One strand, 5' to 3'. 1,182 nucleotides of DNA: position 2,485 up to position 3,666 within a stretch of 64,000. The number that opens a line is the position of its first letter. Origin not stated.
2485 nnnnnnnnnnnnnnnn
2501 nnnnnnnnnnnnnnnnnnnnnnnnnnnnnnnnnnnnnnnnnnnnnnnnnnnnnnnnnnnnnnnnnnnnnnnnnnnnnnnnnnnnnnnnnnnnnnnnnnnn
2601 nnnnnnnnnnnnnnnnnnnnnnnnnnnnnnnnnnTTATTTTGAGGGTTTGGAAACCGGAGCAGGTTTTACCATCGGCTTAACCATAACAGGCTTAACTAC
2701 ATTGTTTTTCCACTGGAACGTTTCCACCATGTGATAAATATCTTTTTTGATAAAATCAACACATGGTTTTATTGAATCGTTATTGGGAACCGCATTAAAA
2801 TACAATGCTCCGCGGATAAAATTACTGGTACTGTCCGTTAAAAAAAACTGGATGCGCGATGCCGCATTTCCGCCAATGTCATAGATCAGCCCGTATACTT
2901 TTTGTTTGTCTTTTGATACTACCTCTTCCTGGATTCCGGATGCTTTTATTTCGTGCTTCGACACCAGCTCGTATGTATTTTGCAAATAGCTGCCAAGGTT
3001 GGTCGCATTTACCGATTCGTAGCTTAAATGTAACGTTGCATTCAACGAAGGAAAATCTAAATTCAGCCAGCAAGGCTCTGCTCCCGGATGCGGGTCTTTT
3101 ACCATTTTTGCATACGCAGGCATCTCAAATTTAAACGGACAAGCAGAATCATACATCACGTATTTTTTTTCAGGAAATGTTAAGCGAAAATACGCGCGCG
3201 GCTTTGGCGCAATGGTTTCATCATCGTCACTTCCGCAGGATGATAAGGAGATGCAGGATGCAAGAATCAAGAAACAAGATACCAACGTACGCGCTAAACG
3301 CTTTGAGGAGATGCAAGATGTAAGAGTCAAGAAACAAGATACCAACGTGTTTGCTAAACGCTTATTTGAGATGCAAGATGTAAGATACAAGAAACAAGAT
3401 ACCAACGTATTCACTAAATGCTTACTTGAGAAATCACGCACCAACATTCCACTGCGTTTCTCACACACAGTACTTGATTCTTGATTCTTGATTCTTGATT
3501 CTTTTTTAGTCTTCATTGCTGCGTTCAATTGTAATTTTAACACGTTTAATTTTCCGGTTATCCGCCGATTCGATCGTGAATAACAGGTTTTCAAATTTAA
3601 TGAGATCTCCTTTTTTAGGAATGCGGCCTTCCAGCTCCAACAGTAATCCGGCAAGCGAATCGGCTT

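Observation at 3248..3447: In-frame 60-bp x3 tandem triplication of the signal-peptide coding region of the gldD candidate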

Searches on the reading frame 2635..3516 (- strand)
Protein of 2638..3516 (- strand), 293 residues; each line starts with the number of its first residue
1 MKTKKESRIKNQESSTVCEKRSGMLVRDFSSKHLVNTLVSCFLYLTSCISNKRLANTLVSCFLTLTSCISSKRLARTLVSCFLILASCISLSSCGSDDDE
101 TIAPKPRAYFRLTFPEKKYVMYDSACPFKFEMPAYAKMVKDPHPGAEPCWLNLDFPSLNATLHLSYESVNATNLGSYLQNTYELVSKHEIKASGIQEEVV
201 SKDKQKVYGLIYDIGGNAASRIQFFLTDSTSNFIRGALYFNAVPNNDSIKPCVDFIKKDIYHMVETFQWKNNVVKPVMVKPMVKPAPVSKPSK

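Call 9: find_homologous_proteins(query=window:2635-3447:-)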
Query window:2635-3447:- (270 aa): 856 proteins with E <= 0.001 among 1131 candidates; the best 120 are listed.
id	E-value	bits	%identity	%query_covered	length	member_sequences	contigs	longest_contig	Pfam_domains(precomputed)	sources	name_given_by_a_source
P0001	3.3e-123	428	81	84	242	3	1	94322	PF25593.2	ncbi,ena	-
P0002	4.0e-101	356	80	71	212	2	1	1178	PF25593.2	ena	-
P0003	1.0e-99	351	74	68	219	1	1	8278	PF25593.2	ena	-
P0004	1.2e-99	351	72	80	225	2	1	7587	PF25593.2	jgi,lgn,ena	-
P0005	1.2e-97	344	74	72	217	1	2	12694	PF25593.2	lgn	-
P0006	6.9e-97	342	72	66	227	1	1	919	PF25593.2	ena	-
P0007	1.8e-93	331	71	73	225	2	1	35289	PF25593.2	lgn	-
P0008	6.7e-93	329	68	80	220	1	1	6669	PF25593.2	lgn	-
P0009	7.0e-93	329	72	72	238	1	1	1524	PF25593.2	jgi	jgi:gliding motility-associated lipoprotein GldD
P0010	1.6e-92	328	70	71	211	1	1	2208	PF25593.2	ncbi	-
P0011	2.0e-92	327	69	74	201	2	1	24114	PF25593.2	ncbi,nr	ncbi:MAG: gliding motility lipoprotein GldD [Bacteroidota bacterium]|nr:gliding motility lipoprotein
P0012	4.7e-92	326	70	76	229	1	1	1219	PF25593.2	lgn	-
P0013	9.9e-92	325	68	73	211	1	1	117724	PF25593.2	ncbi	ncbi:MAG: gliding motility lipoprotein GldD [Bacteroidota bacterium]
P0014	4.1e-91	323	72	71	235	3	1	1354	PF25593.2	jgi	jgi:gliding motility-associated lipoprotein GldD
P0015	4.3e-91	323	70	72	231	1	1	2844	PF25593.2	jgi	jgi:gliding motility-associated lipoprotein GldD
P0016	4.3e-91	323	71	71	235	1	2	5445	PF25593.2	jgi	jgi:gliding motility-associated lipoprotein GldD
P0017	4.7e-91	323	61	90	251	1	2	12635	PF25593.2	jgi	jgi:gliding motility-associated lipoprotein GldD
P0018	1.0e-90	322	67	74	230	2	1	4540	PF25593.2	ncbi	-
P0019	1.8e-90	321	73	70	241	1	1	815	PF25593.2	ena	-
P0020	2.3e-90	320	60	90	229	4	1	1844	PF25593.2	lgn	-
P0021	4.4e-90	320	68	74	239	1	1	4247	PF25593.2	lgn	-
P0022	1.5e-89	318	69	73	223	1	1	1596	PF25593.2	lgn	-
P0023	2.1e-89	317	70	72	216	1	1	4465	PF25593.2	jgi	jgi:gliding motility-associated lipoprotein GldD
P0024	2.3e-89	317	72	66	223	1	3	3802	PF25593.2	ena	-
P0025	2.5e-89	317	65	77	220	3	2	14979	PF25593.2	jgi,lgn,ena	jgi:gliding motility-associated lipoprotein GldD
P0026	2.9e-89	317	67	78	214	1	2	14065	PF25593.2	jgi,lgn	jgi:gliding motility-associated lipoprotein GldD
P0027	3.0e-89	317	72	72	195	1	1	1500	PF25593.2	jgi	jgi:gliding motility-associated lipoprotein GldD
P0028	3.5e-89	317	68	74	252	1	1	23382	PF25593.2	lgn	-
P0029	3.7e-89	317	68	74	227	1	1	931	PF25593.2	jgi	jgi:gliding motility-associated lipoprotein GldD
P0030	5.5e-89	316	70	70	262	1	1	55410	PF25593.2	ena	-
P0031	7.0e-89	316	69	71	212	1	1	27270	PF25593.2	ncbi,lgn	-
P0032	7.8e-89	315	69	70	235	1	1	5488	PF25593.2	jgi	jgi:gliding motility-associated lipoprotein GldD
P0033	8.3e-89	315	63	81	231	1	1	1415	PF25593.2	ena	-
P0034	9.7e-89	315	62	83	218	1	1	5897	PF25593.2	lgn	-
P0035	1.1e-88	315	71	70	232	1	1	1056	PF25593.2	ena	-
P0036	2.2e-88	314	70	71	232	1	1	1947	PF25593.2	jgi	-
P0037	2.3e-88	314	65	73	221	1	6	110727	PF25593.2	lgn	-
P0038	2.7e-88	314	65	76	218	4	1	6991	PF25593.2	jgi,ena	-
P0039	3.0e-88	314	63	83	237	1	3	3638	PF25593.2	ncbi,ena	-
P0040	3.4e-88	313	70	72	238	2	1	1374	PF25593.2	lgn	-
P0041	4.2e-88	313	68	74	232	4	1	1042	PF25593.2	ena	-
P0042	4.4e-88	313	68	71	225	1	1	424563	PF25593.2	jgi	jgi:gliding motility-associated lipoprotein GldD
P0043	7.2e-88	312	70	69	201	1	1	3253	PF25593.2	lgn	-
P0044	7.6e-88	312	69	72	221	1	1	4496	PF25593.2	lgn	-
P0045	7.6e-88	312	65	79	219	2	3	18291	PF25593.2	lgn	-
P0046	1.3e-87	311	65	74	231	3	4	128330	PF25593.2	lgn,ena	-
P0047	1.7e-87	311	67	73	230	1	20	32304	PF25593.2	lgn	-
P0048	2.3e-87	311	64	77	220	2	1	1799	PF25593.2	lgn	-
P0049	2.3e-87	311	63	77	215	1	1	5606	PF25593.2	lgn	-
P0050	2.3e-87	311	70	71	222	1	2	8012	PF25593.2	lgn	-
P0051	2.5e-87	311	66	75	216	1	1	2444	PF25593.2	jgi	jgi:gliding motility-associated lipoprotein GldD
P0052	3.0e-87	310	68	72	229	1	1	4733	PF25593.2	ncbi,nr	ncbi:MAG: gliding motility lipoprotein GldD [Bacteroidetes bacterium]|nr:gliding motility lipoprotei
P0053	3.2e-87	310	69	72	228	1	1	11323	PF25593.2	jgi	jgi:gliding motility-associated lipoprotein GldD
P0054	3.5e-87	310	65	77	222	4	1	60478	PF25593.2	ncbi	-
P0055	4.1e-87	310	69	72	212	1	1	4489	PF25593.2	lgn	-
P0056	5.5e-87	309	63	76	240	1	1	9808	PF25593.2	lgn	-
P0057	6.6e-87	309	67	73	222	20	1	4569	PF25593.2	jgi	jgi:gliding motility-associated lipoprotein GldD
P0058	6.9e-87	309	70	72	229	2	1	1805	PF25593.2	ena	-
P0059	7.2e-87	309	69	69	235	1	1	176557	PF25593.2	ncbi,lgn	ncbi:MAG: gliding motility lipoprotein GldD [Bacteroidota bacterium]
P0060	7.5e-87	309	65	74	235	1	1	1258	PF25593.2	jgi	jgi:gliding motility-associated lipoprotein GldD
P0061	9.6e-87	309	67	74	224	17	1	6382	PF25593.2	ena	-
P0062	9.8e-87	309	69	71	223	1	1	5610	PF25593.2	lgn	-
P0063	1.1e-86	308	71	72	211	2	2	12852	PF25593.2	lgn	-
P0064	1.3e-86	308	67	73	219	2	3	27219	PF25593.2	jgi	-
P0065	2.4e-86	307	69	72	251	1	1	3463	PF25593.2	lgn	-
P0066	2.9e-86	307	69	71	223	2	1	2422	PF25593.2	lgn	-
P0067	3.4e-86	307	68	72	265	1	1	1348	PF25593.2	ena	-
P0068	3.7e-86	307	62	81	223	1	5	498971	PF25593.2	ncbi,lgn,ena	-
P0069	3.9e-86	307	67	71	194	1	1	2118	PF25593.2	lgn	-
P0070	5.3e-86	306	69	71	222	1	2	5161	PF25593.2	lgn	-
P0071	6.9e-86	306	68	71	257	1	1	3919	PF25593.2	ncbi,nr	ncbi:MAG: gliding motility lipoprotein GldD [Bacteroidetes bacterium]|nr:gliding motility lipoprotei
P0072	7.5e-86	306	68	71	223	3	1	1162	PF25593.2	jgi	jgi:gliding motility-associated lipoprotein GldD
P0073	7.5e-86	306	66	75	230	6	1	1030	PF25593.2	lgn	-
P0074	7.8e-86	306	65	72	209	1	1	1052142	PF25593.2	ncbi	ncbi:MAG: gliding motility lipoprotein GldD [Bacteroidia bacterium]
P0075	8.1e-86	306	65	74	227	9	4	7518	PF25593.2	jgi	jgi:gliding motility-associated lipoprotein GldD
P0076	8.2e-86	306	66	71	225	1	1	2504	PF25593.2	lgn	-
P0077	1.2e-85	305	68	67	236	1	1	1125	PF25593.2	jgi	jgi:gliding motility-associated lipoprotein GldD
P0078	1.2e-85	305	70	68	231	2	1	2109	PF25593.2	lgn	-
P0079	1.7e-85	305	65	76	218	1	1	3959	PF25593.2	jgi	jgi:gliding motility-associated lipoprotein GldD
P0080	1.9e-85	304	66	76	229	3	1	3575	PF25593.2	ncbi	-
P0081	2.0e-85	304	67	71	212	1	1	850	PF25593.2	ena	-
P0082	2.0e-85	304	66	74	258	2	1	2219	PF25593.2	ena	-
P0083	2.1e-85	304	64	79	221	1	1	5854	PF25593.2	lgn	-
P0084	2.1e-85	304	65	72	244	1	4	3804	PF25593.2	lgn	-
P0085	2.3e-85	304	64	77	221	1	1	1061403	PF25593.2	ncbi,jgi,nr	ncbi:MAG: gliding motility lipoprotein GldD [Bacteroidota bacterium]|jgi:gliding motility-associated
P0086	2.3e-85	304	63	75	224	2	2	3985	PF25593.2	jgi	jgi:gliding motility-associated lipoprotein GldD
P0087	2.5e-85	304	65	75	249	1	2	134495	PF25593.2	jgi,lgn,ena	-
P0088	2.6e-85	304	68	72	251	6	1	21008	PF25593.2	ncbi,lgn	ncbi:MAG: gliding motility lipoprotein GldD [Bacteroidota bacterium]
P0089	2.8e-85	304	64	75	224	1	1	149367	PF25593.2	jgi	jgi:gliding motility-associated lipoprotein GldD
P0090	3.0e-85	304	66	72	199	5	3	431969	PF25593.2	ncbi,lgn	-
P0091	3.7e-85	303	65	73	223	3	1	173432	PF25593.2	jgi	jgi:gliding motility-associated lipoprotein GldD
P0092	4.0e-85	303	65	79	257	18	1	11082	PF25593.2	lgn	-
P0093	4.5e-85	303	64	66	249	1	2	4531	PF25593.2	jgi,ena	jgi:gliding motility-associated lipoprotein GldD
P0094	4.7e-85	303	68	69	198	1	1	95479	PF25593.2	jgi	jgi:gliding motility-associated lipoprotein GldD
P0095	5.1e-85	303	70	72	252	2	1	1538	PF25593.2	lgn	-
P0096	5.1e-85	303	65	75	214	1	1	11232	PF25593.2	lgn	-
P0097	5.3e-85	303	70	69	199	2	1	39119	PF25593.2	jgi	jgi:gliding motility-associated lipoprotein GldD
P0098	5.5e-85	303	68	71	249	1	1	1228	PF25593.2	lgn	-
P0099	5.6e-85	303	64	74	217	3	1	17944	PF25593.2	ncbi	-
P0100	6.8e-85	303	69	75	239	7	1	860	PF25593.2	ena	-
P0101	1.0e-84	302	73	67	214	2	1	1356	PF25593.2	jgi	jgi:gliding motility-associated lipoprotein GldD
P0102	1.0e-84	302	64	75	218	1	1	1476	PF25593.2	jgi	-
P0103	1.2e-84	302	68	70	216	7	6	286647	PF25593.2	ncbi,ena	-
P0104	1.4e-84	301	68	66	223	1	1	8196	PF25593.2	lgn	-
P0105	1.4e-84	301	67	73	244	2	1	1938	PF25593.2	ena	-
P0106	1.7e-84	301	68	68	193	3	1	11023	PF25593.2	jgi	jgi:gliding motility-associated lipoprotein GldD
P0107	2.6e-84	301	69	67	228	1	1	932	PF25593.2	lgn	-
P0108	3.2e-84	300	67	72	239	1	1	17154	PF25593.2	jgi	jgi:gliding motility-associated lipoprotein GldD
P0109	3.8e-84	300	68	71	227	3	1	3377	PF25593.2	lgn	-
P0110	3.9e-84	300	63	79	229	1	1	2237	PF25593.2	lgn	-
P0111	4.5e-84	300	64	73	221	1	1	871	PF25593.2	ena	-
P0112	4.6e-84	300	63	80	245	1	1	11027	PF25593.2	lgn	-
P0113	4.9e-84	300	65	72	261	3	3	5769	PF25593.2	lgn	-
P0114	6.5e-84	299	64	72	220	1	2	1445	PF25593.2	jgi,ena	jgi:gliding motility-associated lipoprotein GldD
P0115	6.6e-84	299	65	70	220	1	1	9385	PF25593.2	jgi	jgi:gliding motility-associated lipoprotein GldD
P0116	6.8e-84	299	66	72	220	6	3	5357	PF25593.2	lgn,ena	-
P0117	7.7e-84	299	68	72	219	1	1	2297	PF25593.2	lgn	-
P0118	9.8e-84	299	64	78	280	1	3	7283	PF25593.2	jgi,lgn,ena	-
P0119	9.9e-84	299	65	72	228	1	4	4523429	PF25593.2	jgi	jgi:gliding motility-associated lipoprotein GldD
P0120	1.1e-83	299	62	74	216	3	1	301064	PF25593.2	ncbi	-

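Call 10: search_protein_families(library=pfam, proteins=[window:2635-3447:-])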
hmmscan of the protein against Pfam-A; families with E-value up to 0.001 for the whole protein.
window:2635-3447:- (270 aa): 1 family
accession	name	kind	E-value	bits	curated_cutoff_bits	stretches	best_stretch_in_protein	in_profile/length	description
PF25593.1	GldD_lipo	-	1.6e-68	230.4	27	1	77-246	2-170/170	Gliding motility lipoprotein GldD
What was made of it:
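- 2635..3234 (-): Mature GldD domain plus stop codon. It is intact, about 90% identical to P0001 by BLAST and 91.6% in a global codon alignment. PF25593 covers 2-170 of 170 profile positions (call 10).
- On GldD gliding-motility lipoprotein (TIGR03512 / PF25593): PF25593 230 bits, positions 2-170 of 170 (call 10).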

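Call 16: list_cluster_members(proteins=[window:2638-3516:-, window:2638-3447:-, window:2638-3723:-, P0001])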
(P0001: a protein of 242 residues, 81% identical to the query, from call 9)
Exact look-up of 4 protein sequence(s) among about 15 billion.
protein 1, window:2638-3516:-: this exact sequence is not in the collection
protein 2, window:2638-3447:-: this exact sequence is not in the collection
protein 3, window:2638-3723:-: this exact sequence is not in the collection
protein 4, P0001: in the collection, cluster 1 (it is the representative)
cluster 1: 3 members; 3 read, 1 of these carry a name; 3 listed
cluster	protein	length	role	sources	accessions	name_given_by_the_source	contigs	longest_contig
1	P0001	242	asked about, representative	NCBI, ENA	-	-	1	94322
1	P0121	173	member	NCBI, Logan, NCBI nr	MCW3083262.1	MAG: gliding motility lipoprotein GldD [Bacteroidetes bacterium] | gliding motility lipoprotein GldD [Bacteroidota bacterium]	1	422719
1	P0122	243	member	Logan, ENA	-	-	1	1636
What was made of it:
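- Tried and rejected: None of the three candidate window proteins is in the 15-billion-protein collection (call 16).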

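Call 17: find_encoding_contigs(protein=P0001, flank=3000, max_places=4)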
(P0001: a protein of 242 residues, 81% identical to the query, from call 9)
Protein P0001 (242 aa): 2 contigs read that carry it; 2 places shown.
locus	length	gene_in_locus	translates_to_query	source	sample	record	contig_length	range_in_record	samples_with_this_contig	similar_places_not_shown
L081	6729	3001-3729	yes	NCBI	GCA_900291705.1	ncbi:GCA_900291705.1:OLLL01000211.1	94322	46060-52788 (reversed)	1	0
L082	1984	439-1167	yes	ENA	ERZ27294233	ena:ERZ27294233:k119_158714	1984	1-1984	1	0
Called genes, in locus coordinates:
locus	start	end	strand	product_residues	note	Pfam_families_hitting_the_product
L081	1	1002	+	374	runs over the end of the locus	PF00730:HhH-GPD, PF00633:HHH (faint), PF14815:NUDIX_4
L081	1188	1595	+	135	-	PF00436:SSB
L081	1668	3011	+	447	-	PF01595:CNNM, PF00571:CBS, PF03471:CorC_HlyC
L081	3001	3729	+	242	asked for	PF25593:GldD_lipo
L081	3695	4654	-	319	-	PF02628:COX15-CtaA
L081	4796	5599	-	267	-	PF13620:CarboxypepD_reg, PF22904:NOMO1-like_2nd (faint), PF13715:CarbopepD_reg_2, PF07715:Plug (weak)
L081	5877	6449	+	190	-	PF04542:Sigma70_r2, PF08281:Sigma70_r4_2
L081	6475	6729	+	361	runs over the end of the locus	PF13174:TPR_6 (faint)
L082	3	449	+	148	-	?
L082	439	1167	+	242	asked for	PF25593:GldD_lipo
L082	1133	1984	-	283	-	?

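Call 34: find_encoding_contigs(protein=P0011, flank=1500, max_places=2)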
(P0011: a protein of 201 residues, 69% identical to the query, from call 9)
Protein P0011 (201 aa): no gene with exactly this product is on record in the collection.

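Call 35: find_encoding_contigs(protein=P0097, flank=1500, max_places=2)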
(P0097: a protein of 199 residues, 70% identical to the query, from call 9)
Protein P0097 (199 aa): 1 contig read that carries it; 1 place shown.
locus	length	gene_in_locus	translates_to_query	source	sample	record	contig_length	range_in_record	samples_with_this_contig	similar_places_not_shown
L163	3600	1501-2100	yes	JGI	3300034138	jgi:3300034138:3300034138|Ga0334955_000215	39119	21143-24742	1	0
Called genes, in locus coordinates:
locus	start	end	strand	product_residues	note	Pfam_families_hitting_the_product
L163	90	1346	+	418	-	PF01595:CNNM, PF00571:CBS, PF03471:CorC_HlyC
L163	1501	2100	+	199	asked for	PF25593:GldD_lipo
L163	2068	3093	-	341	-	PF02628:COX15-CtaA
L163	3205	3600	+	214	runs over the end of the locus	PF13505:OMP_b-brl (weak)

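Call 36: find_encoding_contigs(protein=P0106, flank=1500, max_places=2)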
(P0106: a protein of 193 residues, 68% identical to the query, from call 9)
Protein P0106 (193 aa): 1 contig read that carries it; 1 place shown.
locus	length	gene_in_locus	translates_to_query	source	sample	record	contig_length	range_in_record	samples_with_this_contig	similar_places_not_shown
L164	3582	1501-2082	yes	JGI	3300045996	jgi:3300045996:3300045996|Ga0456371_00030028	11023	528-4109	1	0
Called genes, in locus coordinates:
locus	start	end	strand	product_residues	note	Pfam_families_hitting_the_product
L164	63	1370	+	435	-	PF01595:CNNM, PF00571:CBS, PF03471:CorC_HlyC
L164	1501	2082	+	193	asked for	PF25593:GldD_lipo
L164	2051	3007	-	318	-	PF02628:COX15-CtaA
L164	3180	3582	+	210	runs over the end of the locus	PF13505:OMP_b-brl (weak)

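Call 42: find_encoding_contigs(protein=P0098, flank=800, max_places=1)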
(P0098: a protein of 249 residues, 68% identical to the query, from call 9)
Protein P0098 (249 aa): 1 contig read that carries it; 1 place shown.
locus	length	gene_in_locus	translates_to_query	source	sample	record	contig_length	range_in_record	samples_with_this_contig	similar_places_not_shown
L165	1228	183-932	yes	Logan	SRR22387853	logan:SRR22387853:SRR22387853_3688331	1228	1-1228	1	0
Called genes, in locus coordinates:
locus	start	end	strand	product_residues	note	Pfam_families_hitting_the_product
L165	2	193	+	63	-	?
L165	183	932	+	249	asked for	PF25593:GldD_lipo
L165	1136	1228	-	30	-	?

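Call 43: find_encoding_contigs(protein=P0082, flank=800, max_places=1)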
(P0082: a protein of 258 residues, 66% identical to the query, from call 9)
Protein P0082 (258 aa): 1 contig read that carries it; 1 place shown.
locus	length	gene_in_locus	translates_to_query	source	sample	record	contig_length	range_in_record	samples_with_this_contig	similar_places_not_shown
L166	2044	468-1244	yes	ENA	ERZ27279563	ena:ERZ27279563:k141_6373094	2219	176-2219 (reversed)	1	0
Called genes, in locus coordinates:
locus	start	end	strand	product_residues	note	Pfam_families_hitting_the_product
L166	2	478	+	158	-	?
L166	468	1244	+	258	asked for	PF25593:GldD_lipo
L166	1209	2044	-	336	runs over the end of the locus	?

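Call 44: find_encoding_contigs(protein=P0118, flank=800, max_places=1)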
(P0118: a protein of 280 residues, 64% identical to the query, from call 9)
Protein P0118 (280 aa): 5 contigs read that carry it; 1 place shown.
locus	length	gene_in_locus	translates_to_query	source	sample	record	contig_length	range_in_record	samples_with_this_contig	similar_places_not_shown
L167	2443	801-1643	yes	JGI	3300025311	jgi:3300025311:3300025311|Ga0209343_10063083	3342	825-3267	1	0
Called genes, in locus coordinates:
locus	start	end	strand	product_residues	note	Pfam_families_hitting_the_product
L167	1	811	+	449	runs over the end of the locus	PF01595:CNNM, PF00571:CBS, PF03471:CorC_HlyC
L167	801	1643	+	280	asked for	PF25593:GldD_lipo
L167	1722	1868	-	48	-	-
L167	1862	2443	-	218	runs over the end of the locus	PF02628:COX15-CtaA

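Call 55: list_cluster_members(proteins=[P0057, P0061, P0092, P0075, P0100, P0103, P0088, P0073, P0116, P0054])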
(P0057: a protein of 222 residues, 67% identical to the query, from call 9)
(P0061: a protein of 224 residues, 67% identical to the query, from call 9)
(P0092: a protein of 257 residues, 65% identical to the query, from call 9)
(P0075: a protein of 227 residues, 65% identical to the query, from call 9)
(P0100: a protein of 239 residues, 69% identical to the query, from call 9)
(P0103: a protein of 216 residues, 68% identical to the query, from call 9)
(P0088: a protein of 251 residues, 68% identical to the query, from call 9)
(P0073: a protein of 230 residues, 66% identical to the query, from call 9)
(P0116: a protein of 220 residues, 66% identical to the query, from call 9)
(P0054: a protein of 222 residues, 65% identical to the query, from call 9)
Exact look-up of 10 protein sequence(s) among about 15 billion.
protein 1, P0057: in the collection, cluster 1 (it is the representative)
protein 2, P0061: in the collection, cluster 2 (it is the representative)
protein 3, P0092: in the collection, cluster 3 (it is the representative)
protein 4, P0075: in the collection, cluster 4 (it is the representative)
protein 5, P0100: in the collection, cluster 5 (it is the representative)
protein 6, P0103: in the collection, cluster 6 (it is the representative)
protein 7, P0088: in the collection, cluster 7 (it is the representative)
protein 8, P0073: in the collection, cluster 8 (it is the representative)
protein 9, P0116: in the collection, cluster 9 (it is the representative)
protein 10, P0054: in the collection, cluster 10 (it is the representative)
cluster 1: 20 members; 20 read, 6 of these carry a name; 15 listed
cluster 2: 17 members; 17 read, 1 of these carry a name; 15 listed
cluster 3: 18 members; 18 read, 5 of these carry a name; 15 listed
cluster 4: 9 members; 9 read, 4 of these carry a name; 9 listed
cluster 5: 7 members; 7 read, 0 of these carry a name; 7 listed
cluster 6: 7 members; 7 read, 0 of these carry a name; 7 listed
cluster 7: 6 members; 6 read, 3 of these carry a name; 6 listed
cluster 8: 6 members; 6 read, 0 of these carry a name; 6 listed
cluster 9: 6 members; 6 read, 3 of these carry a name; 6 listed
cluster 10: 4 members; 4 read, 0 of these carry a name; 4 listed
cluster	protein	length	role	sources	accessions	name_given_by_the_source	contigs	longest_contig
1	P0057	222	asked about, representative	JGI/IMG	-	gliding motility-associated lipoprotein GldD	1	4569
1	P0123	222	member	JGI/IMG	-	gliding motility-associated lipoprotein GldD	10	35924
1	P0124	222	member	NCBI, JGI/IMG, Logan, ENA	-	gliding motility-associated lipoprotein GldD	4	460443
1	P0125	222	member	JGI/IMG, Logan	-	gliding motility-associated lipoprotein GldD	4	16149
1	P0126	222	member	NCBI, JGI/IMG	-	gliding motility-associated lipoprotein GldD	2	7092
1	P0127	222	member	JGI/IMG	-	gliding motility-associated lipoprotein GldD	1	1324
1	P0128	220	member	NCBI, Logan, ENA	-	-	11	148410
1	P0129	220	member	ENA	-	-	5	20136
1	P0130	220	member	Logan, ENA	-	-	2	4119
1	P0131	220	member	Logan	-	-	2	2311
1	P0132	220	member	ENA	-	-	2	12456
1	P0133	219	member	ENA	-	-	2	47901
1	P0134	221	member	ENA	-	-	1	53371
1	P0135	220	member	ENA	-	-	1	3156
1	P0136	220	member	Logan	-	-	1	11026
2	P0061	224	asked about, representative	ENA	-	-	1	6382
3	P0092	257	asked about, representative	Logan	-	-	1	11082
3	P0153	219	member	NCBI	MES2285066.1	MAG: gliding motility lipoprotein GldD [Bacteroidota bacterium]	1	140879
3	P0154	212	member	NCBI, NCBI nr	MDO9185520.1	MAG: gliding motility lipoprotein GldD [Bacteroidia bacterium] | gliding motility lipoprotein GldD [Bacteroidia bacterium]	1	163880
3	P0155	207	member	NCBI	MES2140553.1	MAG: gliding motility lipoprotein GldD [Bacteroidota bacterium]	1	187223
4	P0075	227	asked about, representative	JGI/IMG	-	gliding motility-associated lipoprotein GldD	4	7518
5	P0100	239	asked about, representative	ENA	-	-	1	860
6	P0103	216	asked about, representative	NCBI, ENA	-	-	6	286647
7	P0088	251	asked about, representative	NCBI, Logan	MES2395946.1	MAG: gliding motility lipoprotein GldD [Bacteroidota bacterium]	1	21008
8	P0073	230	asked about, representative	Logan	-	-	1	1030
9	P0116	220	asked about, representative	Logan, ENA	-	-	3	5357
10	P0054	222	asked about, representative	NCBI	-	-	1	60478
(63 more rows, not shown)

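Call 65: search_protein_families(library=ncbifam, proteins=[window:2638-3516:-])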
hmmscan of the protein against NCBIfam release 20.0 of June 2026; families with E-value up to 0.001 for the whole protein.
window:2638-3516:- (293 aa): 1 family
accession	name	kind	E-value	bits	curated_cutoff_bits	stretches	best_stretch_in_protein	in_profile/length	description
TIGR03512.2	GldD_lipoprot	equivalog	1.2e-67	227.3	120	1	88-270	4-182/182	gliding motility lipoprotein GldD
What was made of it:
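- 3235..3246 (-): Conserved lipobox L-S-S-C (Cys codon 3237-3235). It is the probable lipidation and signal peptidase II site. The TIGR03512 profile starts just before it (call 65).
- On GldD gliding-motility lipoprotein (TIGR03512 / PF25593): TIGR03512 equivalog 227.3 bits against a cut-off of 120, profile positions 4-182 of 182 (call 65).
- Checked: The gene is GldD: PF25593 E=1.6e-68 (call 10) and TIGR03512 at 227 bits against a cut-off of 120 (call 65).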

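Call 70: find_encoding_contigs(protein=P0153, flank=600, max_places=1)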
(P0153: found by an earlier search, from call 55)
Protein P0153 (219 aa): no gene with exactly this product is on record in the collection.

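Call 71: find_encoding_contigs(protein=P0155, flank=600, max_places=1)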
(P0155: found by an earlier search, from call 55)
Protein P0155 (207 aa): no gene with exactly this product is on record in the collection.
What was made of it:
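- Tried and rejected: P0011, P0153 and P0155 were not on record (calls 34, 70, 71).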

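Call 72: find_encoding_contigs(protein=P0154, flank=600, max_places=1)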
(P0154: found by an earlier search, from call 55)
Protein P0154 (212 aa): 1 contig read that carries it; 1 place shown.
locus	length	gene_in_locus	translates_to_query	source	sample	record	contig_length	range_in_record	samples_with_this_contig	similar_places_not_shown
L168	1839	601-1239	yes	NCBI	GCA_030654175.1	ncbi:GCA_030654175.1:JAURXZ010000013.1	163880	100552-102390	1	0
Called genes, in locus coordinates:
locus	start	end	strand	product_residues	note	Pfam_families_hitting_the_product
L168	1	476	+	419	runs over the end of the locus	PF01595:CNNM, PF00571:CBS, PF03471:CorC_HlyC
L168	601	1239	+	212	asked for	PF25593:GldD_lipo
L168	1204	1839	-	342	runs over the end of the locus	PF02628:COX15-CtaA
